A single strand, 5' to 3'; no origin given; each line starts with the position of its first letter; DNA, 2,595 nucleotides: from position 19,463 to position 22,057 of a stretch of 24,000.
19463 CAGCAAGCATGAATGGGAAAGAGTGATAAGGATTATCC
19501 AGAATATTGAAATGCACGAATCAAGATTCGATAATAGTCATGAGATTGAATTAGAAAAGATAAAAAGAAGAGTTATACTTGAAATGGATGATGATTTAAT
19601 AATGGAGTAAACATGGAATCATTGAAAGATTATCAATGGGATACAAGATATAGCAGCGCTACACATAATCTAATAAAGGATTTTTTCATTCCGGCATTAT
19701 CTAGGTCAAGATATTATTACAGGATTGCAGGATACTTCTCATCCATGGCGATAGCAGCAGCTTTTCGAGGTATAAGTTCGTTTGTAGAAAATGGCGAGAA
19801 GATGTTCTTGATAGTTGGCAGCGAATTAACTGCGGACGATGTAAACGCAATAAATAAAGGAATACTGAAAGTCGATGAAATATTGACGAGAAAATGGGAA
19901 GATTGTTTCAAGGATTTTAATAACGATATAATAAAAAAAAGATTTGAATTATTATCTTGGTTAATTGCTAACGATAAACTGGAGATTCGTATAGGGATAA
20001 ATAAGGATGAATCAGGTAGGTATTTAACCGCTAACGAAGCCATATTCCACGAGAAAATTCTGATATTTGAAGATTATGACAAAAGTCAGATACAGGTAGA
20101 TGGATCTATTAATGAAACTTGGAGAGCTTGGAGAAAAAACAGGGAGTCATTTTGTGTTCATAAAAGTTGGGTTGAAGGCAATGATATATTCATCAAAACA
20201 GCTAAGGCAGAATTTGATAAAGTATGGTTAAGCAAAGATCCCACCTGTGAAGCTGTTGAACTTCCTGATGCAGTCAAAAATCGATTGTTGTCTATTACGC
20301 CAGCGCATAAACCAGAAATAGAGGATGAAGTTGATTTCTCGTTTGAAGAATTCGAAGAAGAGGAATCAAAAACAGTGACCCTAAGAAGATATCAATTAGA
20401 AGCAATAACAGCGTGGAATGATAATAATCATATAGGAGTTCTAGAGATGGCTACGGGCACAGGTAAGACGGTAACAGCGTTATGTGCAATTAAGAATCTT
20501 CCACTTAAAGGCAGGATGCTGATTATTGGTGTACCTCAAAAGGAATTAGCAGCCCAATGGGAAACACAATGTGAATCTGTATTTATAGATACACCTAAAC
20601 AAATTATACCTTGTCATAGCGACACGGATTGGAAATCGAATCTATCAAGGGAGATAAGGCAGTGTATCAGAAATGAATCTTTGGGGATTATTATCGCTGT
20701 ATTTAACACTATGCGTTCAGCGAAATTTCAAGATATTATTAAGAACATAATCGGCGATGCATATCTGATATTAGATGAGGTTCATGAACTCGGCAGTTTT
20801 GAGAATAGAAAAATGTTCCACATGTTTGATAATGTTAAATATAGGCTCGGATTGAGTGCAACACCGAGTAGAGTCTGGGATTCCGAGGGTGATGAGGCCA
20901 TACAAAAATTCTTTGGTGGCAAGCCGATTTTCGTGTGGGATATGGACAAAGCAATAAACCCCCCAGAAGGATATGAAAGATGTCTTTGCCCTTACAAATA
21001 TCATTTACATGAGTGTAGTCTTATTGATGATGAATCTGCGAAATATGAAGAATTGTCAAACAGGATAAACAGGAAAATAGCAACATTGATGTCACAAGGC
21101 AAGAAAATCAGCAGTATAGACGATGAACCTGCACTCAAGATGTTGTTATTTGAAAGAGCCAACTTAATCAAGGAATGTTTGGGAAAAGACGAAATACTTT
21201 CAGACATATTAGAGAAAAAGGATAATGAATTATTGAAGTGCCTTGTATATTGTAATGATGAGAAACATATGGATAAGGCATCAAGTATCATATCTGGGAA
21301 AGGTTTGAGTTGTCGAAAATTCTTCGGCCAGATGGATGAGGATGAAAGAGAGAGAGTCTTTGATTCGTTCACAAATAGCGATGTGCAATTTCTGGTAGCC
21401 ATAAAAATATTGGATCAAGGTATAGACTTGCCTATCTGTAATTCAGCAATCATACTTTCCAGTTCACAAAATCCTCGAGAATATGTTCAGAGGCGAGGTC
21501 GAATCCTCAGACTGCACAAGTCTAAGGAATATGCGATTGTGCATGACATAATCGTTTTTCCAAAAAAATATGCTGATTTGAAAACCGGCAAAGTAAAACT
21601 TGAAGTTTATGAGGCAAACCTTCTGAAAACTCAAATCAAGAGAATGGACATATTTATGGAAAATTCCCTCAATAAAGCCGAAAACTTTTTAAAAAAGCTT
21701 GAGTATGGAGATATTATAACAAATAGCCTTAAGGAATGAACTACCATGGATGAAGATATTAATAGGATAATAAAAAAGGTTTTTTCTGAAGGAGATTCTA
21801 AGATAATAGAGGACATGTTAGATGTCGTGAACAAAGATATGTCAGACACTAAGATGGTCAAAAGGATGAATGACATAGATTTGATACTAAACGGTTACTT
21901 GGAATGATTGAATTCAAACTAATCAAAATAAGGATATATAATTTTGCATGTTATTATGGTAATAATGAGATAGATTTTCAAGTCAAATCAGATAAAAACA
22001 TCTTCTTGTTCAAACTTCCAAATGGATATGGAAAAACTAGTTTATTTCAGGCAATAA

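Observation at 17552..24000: Translationally coupled operon of at least 7 genes on an integrated element: candidate undescribed defence system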

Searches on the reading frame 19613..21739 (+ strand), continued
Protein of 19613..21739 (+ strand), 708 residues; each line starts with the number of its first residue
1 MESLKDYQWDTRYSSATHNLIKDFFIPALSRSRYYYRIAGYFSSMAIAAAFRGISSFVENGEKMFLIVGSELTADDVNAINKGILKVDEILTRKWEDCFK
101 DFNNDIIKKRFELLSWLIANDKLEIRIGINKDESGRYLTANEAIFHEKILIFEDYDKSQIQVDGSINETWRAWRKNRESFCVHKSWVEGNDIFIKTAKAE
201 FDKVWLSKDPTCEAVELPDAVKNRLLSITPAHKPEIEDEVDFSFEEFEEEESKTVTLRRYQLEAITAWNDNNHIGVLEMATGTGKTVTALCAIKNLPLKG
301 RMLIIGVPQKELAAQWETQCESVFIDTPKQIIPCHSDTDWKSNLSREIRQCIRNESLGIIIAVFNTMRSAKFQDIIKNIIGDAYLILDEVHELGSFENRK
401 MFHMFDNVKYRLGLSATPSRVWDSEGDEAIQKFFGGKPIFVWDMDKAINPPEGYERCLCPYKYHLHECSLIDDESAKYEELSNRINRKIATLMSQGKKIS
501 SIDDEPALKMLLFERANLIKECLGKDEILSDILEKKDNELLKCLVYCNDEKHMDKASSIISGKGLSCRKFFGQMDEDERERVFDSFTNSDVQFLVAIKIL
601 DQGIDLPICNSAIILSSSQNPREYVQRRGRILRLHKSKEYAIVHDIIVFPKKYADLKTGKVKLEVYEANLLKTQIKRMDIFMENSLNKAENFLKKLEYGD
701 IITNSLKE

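Call 103: search_protein_families(library=pfam, proteins=[L035:14003-14425:+, L058:10875-11306:+, L011:13442-13894:+, L033:14375-14857:+, L040:14306-14845:+, L014:4639-5112:+, L043:14271-14735:+, L025:14308-14859:+, L010:14214-14687:+, L016:5456-5920:+], max_evalue=0.01)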
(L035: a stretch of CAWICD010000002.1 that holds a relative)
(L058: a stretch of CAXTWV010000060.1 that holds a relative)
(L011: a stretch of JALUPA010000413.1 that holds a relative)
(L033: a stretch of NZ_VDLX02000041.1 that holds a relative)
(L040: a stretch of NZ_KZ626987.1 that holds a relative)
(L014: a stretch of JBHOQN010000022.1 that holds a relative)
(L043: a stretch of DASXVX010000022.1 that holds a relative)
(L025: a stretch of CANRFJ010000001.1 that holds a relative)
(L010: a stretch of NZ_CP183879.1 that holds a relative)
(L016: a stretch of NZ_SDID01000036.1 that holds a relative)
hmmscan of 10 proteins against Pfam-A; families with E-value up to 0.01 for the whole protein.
L035:14003-14425:+ (141 aa): 0 families

L058:10875-11306:+ (144 aa): 0 families

L011:13442-13894:+ (151 aa): 0 families

L033:14375-14857:+ (161 aa): 0 families

L040:14306-14845:+ (180 aa): 0 families

L014:4639-5112:+ (158 aa): 0 families

L043:14271-14735:+ (155 aa): 0 families

L025:14308-14859:+ (184 aa): 0 families

L010:14214-14687:+ (158 aa): 0 families

L016:5456-5920:+ (155 aa): 0 families

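Call 104: search_protein_families(library=padloc, proteins=[L035:14003-14425:+, L058:10875-11306:+, L011:13442-13894:+, L033:14375-14857:+, L043:14271-14735:+, L025:14308-14859:+, L010:14214-14687:+, L016:5456-5920:+, L088:14341-14748:+], max_evalue=0.01)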
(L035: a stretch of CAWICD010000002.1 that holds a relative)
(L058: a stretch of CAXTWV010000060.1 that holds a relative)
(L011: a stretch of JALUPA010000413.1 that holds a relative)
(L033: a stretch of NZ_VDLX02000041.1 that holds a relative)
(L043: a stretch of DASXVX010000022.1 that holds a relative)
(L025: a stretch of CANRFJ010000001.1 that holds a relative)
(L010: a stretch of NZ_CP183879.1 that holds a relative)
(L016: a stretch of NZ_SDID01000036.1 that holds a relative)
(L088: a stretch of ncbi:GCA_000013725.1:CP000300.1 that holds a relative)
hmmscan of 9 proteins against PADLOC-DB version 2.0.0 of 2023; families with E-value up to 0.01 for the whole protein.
L035:14003-14425:+ (141 aa): 0 families

L058:10875-11306:+ (144 aa): 0 families

L011:13442-13894:+ (151 aa): 0 families

L033:14375-14857:+ (161 aa): 0 families

L043:14271-14735:+ (155 aa): 0 families

L025:14308-14859:+ (184 aa): 0 families

L010:14214-14687:+ (158 aa): 0 families

L016:5456-5920:+ (155 aa): 0 families

L088:14341-14748:+ (135 aa): 0 families
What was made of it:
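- Tried and rejected: Zero hits (calls 103, 104).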

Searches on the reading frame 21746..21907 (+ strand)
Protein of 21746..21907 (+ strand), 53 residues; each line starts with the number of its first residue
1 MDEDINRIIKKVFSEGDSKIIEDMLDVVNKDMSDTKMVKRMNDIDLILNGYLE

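Call 7: search_protein_families(library=pfam, proteins=[window:21746-21907:+], max_evalue=0.1)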
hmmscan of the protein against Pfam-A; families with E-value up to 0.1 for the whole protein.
window:21746-21907:+ (53 aa): 0 families

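Call 8: search_protein_families(library=padloc, proteins=[window:21746-21907:+], max_evalue=0.1)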
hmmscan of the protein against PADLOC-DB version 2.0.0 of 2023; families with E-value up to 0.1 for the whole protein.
window:21746-21907:+ (53 aa): 1 family
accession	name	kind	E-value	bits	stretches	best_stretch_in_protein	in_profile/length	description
PDLC04972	PDC-S26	-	0.02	12.2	1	3-48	65-109/397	-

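Call 23: search_protein_families(library=ncbifam, proteins=[window:21746-21907:+], max_evalue=0.1)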
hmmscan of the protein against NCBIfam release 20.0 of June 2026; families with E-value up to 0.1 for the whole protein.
window:21746-21907:+ (53 aa): 1 family
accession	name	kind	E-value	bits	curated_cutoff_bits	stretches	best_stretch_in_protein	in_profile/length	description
TIGR02684.1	dnstrm_HI1420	hypoth_equivalog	0.093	12.9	53.7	1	2-35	14-47/89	addiction module antidote protein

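Call 24: search_protein_families(library=phrogs, proteins=[window:21746-21907:+], max_evalue=0.1)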
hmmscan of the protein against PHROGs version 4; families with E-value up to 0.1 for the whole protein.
window:21746-21907:+ (53 aa): 3 families
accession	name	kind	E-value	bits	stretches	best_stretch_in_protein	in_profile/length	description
phrog_18873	-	unknown function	0.0074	16.3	1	7-50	86-118/400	-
phrog_32928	-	unknown function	0.05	13.2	1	2-41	323-362/486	-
phrog_25701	-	unknown function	0.076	13.8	1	18-47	20-49/61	-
